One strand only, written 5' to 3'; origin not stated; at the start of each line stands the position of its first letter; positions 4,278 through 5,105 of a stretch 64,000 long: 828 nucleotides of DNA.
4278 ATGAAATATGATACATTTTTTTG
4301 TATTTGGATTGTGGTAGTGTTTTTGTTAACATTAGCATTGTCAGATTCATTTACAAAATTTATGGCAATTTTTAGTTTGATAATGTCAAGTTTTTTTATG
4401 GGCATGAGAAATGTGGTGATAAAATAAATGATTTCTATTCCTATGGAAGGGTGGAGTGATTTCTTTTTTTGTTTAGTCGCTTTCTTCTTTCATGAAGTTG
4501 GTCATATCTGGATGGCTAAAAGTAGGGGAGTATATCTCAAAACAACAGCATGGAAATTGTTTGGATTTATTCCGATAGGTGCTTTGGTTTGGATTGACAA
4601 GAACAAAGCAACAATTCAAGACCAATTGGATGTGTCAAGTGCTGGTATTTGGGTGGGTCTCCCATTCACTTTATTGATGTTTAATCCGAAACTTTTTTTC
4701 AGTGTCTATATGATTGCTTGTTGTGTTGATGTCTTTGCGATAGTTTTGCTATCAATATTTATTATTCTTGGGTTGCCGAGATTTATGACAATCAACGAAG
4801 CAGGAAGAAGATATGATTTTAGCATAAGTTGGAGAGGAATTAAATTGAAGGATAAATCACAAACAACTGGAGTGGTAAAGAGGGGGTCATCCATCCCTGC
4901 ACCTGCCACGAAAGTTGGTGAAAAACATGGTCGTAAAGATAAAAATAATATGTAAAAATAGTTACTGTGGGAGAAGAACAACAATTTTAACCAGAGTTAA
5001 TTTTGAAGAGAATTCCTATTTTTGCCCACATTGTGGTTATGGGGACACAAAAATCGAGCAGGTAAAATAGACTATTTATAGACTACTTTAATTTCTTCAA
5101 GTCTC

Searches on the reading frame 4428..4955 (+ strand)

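Call 65: search_protein_families(library=pfam, proteins=[window:4428-4955:+], max_evalue=0.01)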
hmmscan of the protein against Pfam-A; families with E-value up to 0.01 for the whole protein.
window:4428-4955:+ (175 aa): 1 family
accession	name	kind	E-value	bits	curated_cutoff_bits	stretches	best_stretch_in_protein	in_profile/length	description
PF02163.28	Peptidase_M50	-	4.5e-09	36.4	27.2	1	16-93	7-105/221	Peptidase family M50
